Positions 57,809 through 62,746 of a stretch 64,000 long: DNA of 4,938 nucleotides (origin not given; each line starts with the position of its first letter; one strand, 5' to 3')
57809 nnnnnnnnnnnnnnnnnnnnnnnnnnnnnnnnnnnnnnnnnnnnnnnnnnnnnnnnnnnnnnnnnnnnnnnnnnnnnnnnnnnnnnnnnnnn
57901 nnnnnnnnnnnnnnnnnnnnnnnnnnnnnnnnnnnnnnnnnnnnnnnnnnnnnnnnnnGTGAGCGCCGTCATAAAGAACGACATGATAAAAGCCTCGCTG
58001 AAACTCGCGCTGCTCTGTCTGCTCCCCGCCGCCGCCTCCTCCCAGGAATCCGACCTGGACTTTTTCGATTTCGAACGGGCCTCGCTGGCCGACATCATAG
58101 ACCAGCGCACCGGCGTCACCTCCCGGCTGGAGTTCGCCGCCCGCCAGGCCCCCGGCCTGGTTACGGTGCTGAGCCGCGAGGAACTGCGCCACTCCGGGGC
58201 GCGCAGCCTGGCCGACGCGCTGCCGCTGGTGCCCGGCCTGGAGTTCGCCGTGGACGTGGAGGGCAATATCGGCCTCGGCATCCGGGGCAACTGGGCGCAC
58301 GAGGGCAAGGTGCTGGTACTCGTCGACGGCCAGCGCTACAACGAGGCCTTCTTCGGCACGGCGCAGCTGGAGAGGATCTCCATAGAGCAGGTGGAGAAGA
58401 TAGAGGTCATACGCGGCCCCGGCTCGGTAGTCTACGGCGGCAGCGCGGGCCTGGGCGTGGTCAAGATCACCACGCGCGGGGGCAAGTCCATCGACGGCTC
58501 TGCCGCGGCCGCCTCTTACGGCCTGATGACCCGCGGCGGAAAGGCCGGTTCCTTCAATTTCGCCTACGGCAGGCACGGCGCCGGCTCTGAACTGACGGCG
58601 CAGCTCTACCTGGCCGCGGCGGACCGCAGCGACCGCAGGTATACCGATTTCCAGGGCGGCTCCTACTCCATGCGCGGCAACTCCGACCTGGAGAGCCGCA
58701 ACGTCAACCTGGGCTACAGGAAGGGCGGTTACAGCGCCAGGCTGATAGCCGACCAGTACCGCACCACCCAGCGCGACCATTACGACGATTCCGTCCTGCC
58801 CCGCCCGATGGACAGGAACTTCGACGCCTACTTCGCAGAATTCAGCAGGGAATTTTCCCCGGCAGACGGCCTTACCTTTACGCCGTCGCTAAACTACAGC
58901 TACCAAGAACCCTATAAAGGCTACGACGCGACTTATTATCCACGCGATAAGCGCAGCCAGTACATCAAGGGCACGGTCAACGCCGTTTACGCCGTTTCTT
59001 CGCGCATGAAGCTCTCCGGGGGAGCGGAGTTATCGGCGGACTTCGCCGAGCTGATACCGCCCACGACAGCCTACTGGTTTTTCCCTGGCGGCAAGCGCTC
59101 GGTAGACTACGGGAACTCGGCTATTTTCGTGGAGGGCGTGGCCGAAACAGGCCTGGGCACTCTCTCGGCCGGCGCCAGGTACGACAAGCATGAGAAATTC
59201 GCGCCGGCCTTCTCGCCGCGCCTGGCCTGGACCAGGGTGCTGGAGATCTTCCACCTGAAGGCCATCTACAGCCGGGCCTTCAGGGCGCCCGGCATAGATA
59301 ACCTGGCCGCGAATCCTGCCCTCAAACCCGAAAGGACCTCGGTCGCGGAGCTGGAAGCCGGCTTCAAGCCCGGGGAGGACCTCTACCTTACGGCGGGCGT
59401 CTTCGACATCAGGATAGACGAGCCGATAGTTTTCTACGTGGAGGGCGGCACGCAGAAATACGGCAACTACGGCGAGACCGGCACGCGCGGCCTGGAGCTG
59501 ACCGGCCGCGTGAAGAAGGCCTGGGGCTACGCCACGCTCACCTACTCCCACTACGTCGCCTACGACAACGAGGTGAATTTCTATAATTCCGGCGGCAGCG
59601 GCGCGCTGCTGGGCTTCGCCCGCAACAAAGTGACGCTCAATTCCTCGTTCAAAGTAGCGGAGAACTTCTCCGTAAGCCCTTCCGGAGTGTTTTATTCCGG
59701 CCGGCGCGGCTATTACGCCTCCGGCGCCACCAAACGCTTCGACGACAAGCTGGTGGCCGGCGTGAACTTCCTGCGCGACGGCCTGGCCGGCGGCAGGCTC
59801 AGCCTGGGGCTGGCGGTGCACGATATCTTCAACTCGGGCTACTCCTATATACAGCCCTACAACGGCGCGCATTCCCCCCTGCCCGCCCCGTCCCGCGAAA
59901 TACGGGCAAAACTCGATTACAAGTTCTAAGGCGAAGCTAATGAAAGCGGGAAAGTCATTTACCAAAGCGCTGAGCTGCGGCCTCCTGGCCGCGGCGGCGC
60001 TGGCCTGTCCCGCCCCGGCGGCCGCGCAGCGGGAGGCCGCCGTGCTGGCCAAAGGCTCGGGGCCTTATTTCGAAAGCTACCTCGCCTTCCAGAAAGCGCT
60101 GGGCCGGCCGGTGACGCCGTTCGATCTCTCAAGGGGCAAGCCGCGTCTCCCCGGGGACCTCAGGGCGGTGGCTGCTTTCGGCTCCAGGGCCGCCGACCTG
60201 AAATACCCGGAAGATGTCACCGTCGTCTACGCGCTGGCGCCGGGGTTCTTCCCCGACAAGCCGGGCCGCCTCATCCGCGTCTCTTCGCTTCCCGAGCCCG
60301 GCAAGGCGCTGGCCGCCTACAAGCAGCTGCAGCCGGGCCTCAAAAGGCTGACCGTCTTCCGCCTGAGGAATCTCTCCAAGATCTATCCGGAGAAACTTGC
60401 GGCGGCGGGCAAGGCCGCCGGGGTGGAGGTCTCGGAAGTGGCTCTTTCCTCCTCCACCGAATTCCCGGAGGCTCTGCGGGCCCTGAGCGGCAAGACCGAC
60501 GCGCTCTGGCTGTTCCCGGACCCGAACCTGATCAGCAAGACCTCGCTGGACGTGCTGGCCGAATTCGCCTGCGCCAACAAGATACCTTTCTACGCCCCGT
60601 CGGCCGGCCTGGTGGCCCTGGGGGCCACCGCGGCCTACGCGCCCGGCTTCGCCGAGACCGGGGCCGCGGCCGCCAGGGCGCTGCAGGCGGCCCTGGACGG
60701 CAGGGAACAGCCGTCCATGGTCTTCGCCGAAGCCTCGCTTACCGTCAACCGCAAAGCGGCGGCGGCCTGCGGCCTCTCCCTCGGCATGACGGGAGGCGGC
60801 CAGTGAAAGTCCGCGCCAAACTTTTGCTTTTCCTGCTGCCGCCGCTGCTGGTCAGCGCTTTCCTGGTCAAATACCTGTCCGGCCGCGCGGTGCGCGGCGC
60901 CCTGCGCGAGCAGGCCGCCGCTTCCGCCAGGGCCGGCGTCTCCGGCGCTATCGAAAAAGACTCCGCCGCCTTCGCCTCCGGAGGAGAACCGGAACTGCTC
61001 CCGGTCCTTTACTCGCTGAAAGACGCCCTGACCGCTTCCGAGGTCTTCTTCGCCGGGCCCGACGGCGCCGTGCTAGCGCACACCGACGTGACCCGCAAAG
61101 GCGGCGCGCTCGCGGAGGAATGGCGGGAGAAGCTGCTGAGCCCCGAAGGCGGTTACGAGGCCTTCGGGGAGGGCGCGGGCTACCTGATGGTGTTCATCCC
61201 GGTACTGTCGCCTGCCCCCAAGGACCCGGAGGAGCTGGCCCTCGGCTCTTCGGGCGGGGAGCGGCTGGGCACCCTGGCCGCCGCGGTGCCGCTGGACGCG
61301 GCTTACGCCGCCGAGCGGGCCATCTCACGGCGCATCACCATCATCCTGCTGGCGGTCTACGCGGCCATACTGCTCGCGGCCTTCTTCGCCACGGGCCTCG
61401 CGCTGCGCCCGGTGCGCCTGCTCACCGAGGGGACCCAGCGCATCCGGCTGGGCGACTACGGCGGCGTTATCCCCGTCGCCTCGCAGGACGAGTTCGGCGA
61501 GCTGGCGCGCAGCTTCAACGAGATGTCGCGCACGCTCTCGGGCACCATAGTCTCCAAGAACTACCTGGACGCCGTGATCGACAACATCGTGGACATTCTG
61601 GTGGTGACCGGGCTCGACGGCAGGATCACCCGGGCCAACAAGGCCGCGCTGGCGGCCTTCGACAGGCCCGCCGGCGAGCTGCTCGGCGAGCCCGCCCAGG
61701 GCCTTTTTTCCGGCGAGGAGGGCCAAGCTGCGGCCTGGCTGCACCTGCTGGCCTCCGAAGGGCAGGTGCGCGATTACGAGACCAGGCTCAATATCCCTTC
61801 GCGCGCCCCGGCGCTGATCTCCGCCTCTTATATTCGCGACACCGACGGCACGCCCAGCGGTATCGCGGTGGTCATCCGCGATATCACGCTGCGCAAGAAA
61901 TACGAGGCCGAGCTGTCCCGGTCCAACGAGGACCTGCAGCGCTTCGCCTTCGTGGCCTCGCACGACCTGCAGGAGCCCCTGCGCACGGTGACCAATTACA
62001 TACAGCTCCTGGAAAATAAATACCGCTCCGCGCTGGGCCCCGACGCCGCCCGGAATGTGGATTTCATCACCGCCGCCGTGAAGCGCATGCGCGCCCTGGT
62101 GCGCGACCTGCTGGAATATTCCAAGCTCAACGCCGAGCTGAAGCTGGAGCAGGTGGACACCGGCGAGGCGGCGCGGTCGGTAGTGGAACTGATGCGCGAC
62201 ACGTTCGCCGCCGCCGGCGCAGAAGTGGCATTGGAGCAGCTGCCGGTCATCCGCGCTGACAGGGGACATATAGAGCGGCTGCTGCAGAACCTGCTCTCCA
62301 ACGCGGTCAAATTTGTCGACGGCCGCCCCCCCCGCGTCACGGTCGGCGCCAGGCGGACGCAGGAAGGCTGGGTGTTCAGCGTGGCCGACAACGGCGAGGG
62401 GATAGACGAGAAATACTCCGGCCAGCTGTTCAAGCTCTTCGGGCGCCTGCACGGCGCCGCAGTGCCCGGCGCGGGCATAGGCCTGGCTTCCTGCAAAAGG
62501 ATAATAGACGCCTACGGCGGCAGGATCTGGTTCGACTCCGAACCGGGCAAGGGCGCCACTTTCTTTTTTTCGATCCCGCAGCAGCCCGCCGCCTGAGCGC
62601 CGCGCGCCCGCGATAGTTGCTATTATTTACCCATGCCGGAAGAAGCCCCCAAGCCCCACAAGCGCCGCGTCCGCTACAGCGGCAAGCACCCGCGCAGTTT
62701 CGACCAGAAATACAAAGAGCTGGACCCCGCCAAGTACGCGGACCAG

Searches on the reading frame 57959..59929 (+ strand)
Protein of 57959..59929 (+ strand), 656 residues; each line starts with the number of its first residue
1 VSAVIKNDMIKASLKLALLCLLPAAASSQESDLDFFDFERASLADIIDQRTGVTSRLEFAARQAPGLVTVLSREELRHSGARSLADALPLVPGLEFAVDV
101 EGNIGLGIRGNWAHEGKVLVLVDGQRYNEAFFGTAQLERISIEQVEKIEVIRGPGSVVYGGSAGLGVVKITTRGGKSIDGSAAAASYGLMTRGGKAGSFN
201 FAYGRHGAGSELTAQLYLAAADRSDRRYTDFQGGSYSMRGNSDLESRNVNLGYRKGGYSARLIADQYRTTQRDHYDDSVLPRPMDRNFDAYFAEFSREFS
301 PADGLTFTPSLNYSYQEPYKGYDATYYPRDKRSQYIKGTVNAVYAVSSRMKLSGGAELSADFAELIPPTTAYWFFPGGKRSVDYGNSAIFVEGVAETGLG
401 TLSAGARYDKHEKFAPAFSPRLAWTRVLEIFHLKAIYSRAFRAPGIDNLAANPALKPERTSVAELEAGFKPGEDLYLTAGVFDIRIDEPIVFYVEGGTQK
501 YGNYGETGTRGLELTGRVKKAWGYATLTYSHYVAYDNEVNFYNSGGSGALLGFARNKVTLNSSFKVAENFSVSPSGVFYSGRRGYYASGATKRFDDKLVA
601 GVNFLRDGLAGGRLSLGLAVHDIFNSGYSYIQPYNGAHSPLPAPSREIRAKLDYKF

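Call 26: search_protein_families(library=pfam, proteins=[window:57959-59929:+], max_evalue=0.01)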
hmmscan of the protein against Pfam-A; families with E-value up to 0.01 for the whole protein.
window:57959-59929:+ (656 aa): 2 families
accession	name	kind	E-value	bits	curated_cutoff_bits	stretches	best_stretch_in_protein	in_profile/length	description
PF07715.20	Plug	-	2.8e-19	70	23.9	1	61-167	2-107/107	TonB-dependent Receptor Plug Domain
PF14905.12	OMP_b-brl_3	-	8.2e-09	35.4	27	1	452-632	210-382/408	Outer membrane protein beta-barrel family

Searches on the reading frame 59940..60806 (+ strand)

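Call 26: search_protein_families(library=pfam, proteins=[window:59940-60806:+], max_evalue=0.01)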
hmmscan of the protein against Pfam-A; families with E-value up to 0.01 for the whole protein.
window:59940-60806:+ (288 aa): 1 family
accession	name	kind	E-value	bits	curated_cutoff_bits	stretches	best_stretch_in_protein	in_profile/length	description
PF04392.18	ABC_sub_bind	-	1.2e-11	44.8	25.9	1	127-277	124-277/293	ABC transporter substrate binding protein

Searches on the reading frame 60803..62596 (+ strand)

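Call 26: search_protein_families(library=pfam, proteins=[window:60803-62596:+], max_evalue=0.01)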
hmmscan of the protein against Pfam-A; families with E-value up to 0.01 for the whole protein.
window:60803-62596:+ (597 aa): 7 families
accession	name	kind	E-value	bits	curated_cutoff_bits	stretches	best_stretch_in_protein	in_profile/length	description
PF02518.31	HATPase_c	-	4.1e-23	82.4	26.4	1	486-594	2-110/111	Histidine kinase-, DNA gyrase B-, and HSP90-like ATPase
PF00672.30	HAMP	-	1.8e-12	47.8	25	1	198-246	4-52/53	HAMP domain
PF08448.16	PAS_4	-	1.4e-11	45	23.1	1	260-365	2-109/110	PAS fold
PF00512.31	HisKA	-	6.3e-11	42.6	26.9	1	379-444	3-65/66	His Kinase A (phospho-acceptor) domain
PF13426.13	PAS_9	-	1.4e-09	38.6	27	1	265-362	3-102/103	PAS domain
PF00989.32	PAS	-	1.5e-07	31.9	22.6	1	255-361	3-113/113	PAS fold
PF13188.13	PAS_8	-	0.0019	18.5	21.8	1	254-299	2-48/65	PAS domain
